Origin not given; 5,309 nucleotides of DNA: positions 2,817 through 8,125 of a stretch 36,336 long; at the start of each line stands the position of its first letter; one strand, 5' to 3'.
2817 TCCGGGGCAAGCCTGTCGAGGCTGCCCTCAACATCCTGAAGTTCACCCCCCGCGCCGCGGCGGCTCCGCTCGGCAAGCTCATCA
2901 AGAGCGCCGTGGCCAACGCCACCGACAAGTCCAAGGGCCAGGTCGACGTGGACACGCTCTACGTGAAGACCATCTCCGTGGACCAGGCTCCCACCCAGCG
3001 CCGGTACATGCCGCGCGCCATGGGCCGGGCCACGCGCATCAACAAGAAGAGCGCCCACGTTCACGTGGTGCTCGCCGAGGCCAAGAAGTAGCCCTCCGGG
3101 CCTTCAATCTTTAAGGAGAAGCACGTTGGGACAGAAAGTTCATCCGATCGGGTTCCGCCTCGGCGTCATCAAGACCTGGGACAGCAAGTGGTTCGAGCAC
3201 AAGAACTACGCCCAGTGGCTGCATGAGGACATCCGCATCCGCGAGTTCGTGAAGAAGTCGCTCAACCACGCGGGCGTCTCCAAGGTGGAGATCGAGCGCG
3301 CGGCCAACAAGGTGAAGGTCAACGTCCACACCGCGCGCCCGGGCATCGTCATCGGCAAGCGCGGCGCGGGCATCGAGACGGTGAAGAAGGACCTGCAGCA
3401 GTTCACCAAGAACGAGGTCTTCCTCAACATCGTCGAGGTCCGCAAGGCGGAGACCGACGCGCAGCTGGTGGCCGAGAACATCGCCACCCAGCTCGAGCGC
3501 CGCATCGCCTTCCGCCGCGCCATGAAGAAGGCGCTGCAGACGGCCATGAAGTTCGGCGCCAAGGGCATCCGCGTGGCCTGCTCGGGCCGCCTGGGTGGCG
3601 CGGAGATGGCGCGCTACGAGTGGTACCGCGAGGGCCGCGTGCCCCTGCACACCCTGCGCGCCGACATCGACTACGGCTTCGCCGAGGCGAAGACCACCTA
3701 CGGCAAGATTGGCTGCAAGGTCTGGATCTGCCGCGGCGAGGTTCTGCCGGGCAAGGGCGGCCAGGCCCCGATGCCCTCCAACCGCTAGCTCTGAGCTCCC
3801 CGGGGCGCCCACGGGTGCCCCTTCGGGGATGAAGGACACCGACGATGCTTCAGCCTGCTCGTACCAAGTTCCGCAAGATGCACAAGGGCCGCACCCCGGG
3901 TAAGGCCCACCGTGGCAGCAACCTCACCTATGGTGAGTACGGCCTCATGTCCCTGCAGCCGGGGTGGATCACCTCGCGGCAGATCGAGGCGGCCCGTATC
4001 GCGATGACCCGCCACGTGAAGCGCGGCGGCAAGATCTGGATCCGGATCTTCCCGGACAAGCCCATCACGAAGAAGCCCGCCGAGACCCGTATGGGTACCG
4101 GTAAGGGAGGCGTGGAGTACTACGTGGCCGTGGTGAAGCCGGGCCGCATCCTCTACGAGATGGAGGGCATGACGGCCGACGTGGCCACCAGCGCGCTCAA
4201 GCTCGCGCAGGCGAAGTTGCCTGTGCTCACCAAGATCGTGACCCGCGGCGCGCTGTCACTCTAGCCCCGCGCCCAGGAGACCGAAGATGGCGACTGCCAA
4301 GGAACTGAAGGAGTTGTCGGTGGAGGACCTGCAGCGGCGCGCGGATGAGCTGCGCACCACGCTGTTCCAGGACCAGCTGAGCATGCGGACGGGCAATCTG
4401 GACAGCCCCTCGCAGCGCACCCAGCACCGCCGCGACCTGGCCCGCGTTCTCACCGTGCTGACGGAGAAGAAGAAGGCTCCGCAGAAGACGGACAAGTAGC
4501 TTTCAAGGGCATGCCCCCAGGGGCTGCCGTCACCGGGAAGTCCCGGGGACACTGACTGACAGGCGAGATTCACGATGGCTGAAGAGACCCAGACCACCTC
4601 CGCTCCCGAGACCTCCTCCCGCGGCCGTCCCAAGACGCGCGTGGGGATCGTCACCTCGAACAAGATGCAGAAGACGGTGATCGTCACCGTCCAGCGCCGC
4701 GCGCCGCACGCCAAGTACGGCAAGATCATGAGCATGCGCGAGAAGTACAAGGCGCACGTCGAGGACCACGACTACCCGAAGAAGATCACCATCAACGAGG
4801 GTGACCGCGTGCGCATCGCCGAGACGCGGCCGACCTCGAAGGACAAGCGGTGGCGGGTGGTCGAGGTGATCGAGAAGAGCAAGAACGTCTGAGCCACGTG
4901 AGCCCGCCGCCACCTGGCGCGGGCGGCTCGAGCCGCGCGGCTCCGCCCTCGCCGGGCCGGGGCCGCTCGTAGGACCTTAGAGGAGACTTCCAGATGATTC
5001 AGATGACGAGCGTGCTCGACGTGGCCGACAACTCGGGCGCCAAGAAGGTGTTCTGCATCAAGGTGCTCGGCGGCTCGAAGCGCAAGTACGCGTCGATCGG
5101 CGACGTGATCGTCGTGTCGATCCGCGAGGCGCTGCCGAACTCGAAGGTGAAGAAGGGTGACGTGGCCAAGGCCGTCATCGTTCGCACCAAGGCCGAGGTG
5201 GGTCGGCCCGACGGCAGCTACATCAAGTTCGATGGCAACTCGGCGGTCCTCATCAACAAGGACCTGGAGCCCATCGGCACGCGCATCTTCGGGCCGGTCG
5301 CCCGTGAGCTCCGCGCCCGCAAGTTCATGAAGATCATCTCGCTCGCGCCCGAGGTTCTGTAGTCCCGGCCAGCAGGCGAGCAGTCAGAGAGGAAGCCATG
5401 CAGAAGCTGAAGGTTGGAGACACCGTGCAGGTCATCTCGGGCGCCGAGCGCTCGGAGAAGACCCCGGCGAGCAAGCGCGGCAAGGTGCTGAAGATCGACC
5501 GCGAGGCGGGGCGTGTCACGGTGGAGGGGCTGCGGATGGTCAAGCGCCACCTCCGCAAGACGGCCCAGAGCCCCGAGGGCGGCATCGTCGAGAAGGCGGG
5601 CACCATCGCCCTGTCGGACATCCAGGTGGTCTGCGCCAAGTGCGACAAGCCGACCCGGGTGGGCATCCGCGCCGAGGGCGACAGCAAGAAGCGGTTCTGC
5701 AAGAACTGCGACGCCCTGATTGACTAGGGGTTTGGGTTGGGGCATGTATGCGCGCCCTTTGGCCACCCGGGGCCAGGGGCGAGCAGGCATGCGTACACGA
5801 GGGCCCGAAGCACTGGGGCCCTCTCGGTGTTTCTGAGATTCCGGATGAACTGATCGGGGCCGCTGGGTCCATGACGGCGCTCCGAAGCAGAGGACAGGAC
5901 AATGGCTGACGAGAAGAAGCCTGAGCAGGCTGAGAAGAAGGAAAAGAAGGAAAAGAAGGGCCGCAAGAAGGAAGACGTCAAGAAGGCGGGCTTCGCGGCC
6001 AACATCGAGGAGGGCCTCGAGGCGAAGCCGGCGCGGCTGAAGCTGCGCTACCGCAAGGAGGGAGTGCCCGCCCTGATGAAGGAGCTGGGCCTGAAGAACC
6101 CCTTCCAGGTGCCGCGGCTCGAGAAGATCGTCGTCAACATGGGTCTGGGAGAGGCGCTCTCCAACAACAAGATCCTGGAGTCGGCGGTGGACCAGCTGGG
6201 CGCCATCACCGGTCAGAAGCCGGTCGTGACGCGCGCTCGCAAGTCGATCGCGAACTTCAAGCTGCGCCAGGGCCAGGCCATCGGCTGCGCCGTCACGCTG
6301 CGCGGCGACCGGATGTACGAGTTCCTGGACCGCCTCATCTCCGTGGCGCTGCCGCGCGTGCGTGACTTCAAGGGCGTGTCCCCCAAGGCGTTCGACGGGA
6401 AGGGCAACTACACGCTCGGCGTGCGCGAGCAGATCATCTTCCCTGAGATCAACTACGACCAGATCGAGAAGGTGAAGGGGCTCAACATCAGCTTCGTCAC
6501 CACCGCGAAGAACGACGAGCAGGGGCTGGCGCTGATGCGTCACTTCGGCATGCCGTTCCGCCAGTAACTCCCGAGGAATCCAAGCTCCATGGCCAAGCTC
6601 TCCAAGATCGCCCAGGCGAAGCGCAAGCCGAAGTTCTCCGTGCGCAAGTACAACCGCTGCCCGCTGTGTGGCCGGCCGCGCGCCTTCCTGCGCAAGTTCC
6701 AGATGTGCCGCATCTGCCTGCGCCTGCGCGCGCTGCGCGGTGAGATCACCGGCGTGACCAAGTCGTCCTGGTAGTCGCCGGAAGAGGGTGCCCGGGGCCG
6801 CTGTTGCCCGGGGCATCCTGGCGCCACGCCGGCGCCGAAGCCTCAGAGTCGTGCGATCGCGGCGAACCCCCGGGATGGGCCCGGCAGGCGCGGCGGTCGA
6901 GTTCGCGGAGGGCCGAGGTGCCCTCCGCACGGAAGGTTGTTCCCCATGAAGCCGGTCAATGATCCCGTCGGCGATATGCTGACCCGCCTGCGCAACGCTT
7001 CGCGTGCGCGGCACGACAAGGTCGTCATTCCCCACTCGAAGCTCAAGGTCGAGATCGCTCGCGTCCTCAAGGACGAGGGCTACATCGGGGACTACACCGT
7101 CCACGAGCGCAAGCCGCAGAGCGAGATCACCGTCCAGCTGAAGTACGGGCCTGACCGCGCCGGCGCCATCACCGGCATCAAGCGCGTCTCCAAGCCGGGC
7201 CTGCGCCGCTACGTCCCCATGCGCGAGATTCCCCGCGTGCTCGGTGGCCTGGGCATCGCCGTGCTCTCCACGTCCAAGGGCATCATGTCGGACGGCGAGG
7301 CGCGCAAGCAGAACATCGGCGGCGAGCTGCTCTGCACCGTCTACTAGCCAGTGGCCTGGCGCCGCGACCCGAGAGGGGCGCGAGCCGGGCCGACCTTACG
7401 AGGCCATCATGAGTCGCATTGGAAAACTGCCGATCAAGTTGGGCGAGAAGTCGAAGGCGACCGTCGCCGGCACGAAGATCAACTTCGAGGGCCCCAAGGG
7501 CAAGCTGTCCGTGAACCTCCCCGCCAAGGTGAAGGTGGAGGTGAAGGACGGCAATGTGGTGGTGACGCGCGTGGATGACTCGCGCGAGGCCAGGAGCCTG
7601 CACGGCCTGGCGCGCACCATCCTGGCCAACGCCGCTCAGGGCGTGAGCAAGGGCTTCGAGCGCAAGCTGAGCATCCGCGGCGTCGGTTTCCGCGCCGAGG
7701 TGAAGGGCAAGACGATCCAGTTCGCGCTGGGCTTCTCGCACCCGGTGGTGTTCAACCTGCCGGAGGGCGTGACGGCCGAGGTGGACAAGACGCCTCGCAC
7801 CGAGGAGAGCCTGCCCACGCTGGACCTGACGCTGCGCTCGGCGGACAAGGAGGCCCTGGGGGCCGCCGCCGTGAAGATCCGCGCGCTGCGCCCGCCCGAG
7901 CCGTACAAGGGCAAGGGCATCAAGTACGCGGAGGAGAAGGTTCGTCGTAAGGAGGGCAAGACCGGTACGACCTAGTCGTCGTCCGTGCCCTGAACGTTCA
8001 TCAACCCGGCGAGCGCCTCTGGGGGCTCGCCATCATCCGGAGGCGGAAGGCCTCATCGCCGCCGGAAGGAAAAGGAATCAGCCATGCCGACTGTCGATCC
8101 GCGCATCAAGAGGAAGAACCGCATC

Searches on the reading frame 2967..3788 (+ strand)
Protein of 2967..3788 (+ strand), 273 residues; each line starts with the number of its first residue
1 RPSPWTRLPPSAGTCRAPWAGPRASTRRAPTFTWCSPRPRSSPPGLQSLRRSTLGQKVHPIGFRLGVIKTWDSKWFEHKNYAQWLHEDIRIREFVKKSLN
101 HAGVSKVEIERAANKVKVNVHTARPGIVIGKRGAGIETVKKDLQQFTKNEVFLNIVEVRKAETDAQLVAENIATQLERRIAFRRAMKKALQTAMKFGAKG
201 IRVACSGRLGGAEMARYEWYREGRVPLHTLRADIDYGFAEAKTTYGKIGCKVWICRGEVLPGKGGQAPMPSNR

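Call 8: search_protein_families(library=pfam, proteins=[window:2967-3788:+], max_evalue=0.00001)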
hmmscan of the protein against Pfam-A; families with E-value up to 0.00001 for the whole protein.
window:2967-3788:+ (273 aa): 2 families
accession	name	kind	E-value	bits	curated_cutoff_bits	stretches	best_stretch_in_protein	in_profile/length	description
PF00189.25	Ribosomal_S3_C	-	1.6e-40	138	34.1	1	172-254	1-83/83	Ribosomal protein S3, C-terminal domain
PF07650.23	KH_2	-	8.4e-21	74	22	1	91-162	2-77/78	KH domain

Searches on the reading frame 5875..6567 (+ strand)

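Call 8: search_protein_families(library=pfam, proteins=[window:5875-6567:+], max_evalue=0.00001)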
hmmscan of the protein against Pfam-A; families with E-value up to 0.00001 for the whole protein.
window:5875-6567:+ (230 aa): 2 families
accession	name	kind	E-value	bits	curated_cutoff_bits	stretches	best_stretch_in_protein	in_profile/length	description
PF00673.26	Ribosomal_L5_C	-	2.5e-40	136.9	27.8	1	136-228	2-94/94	ribosomal L5P family C-terminus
PF00281.24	Ribosomal_L5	-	2.5e-28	98.6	34.9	1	75-131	1-57/57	Ribosomal protein L5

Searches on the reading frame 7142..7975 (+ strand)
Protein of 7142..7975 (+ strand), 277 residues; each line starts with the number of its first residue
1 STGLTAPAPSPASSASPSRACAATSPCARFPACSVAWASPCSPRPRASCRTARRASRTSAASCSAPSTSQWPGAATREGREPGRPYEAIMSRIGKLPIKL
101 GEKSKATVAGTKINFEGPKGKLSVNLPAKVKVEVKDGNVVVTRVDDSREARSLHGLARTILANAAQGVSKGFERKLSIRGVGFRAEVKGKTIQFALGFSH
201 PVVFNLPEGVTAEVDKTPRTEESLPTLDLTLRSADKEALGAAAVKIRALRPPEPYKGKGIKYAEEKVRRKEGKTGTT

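Call 8: search_protein_families(library=pfam, proteins=[window:7142-7975:+], max_evalue=0.00001)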
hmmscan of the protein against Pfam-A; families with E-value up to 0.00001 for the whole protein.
window:7142-7975:+ (277 aa): 1 family
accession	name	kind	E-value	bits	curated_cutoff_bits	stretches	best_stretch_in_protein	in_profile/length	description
PF00347.28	Ribosomal_L6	-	2.1e-27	96.2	27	2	101-171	2-80/80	Ribosomal protein L6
